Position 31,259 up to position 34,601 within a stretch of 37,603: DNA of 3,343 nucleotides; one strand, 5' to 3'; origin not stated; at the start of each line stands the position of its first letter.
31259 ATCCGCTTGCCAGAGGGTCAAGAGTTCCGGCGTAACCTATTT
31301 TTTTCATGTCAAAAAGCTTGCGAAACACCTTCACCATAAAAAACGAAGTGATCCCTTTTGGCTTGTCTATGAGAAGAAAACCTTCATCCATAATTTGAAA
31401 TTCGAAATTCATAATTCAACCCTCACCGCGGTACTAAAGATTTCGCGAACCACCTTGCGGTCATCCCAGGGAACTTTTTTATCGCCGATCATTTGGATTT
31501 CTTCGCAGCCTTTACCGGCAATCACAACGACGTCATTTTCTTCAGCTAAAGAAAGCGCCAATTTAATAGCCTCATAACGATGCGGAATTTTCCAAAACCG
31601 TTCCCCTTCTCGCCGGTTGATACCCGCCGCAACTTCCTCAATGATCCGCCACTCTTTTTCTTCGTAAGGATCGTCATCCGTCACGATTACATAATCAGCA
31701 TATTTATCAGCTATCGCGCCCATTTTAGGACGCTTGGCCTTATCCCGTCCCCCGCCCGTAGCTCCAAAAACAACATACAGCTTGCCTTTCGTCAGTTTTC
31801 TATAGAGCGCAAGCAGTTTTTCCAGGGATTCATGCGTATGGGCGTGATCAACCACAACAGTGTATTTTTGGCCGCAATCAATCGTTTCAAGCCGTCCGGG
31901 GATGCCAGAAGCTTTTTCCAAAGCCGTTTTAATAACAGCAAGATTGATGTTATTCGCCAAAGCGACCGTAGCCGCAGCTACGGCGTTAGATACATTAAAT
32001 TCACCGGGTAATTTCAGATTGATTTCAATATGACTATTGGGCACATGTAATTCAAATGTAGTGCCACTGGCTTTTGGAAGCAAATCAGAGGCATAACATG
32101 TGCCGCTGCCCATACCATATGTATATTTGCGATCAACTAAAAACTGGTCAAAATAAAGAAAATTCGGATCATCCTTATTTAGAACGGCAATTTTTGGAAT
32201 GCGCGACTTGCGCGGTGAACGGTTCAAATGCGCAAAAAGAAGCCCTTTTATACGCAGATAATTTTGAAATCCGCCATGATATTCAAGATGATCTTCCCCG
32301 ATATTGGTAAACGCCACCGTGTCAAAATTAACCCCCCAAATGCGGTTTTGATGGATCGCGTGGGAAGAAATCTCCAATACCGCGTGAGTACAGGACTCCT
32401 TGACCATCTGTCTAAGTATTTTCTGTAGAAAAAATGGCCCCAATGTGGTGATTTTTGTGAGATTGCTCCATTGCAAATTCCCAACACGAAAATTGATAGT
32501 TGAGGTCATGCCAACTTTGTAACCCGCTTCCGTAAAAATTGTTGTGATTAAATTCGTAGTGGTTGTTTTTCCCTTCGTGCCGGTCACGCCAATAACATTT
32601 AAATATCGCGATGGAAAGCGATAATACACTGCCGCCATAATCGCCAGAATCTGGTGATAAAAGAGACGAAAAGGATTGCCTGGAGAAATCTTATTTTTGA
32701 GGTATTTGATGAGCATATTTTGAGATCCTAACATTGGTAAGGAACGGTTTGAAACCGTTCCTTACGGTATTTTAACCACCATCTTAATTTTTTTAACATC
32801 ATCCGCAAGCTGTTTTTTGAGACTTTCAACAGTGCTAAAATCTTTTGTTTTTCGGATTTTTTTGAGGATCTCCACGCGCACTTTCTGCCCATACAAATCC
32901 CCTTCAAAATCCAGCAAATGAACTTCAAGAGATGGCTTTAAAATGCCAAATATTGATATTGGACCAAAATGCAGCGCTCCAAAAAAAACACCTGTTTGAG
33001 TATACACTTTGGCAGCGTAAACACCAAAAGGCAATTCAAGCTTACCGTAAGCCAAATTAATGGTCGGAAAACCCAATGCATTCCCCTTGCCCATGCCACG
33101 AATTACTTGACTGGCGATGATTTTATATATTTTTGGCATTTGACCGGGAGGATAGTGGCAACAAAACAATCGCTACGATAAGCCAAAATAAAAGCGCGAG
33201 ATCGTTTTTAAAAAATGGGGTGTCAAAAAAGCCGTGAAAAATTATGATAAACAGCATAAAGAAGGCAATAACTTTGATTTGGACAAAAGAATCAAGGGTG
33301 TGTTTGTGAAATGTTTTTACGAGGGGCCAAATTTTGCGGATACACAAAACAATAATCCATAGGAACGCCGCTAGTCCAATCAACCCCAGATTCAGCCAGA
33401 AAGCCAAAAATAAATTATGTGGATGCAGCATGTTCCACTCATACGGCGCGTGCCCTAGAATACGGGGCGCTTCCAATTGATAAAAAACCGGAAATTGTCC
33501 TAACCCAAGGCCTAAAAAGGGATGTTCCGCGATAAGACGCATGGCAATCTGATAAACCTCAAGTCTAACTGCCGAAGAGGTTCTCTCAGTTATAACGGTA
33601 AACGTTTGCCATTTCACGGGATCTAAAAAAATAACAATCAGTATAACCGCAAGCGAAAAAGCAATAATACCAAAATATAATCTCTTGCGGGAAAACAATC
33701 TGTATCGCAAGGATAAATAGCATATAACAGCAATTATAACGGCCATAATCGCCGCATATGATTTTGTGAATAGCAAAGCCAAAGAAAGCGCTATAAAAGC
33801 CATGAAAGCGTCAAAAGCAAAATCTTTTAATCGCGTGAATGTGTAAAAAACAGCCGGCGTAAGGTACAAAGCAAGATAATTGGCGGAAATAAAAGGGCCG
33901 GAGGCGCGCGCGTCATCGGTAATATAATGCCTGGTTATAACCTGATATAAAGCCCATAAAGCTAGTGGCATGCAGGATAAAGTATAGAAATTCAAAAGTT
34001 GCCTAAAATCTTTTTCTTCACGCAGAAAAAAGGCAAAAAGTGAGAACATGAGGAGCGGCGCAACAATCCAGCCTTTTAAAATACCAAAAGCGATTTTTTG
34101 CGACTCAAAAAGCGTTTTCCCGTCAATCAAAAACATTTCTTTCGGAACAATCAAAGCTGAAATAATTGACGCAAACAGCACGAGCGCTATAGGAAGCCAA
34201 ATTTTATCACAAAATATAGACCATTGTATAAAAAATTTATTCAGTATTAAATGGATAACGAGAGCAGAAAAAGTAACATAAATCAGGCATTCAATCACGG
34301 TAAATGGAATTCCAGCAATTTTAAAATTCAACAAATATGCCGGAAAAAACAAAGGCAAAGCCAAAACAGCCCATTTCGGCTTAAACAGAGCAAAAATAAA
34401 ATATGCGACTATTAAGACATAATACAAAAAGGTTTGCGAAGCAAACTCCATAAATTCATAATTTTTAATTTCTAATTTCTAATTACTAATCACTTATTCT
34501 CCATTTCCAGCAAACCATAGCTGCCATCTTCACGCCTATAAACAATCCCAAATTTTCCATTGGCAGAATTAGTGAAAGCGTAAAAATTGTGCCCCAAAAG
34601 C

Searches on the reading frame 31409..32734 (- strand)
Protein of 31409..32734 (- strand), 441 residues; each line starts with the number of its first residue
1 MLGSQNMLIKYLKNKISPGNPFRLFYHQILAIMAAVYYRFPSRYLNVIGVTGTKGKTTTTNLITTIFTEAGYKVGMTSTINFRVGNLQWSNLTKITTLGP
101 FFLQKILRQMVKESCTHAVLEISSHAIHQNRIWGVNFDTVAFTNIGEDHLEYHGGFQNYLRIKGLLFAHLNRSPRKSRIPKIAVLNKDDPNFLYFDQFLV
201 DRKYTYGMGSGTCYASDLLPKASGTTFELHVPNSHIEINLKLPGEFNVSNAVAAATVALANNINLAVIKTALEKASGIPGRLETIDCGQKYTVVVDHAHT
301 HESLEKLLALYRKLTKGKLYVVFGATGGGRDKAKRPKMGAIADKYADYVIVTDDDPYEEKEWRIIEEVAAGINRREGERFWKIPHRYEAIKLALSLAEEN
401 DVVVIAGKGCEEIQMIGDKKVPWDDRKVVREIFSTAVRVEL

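Call 8: search_protein_families(library=pfam, proteins=[window:31409-32734:-], max_evalue=0.001)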
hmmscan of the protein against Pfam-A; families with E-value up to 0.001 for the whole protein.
window:31409-32734:- (441 aa): 2 families
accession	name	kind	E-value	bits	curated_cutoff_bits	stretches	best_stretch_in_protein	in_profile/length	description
PF08245.18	Mur_ligase_M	-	1.4e-46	159.4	24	1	50-258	1-200/200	Mur ligase middle domain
PF02875.26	Mur_ligase_C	-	2e-26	93.7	28.4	1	280-409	1-127/127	Mur ligase, glutamate ligase domain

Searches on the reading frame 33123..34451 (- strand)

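Call 8: search_protein_families(library=pfam, proteins=[window:33123-34451:-], max_evalue=0.001)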
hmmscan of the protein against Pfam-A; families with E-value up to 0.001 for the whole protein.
window:33123-34451:- (442 aa): 1 family
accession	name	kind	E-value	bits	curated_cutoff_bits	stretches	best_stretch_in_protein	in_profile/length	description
PF04932.20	Wzy_C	-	1.4e-19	70.8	31.7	1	218-364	2-149/149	O-Antigen ligase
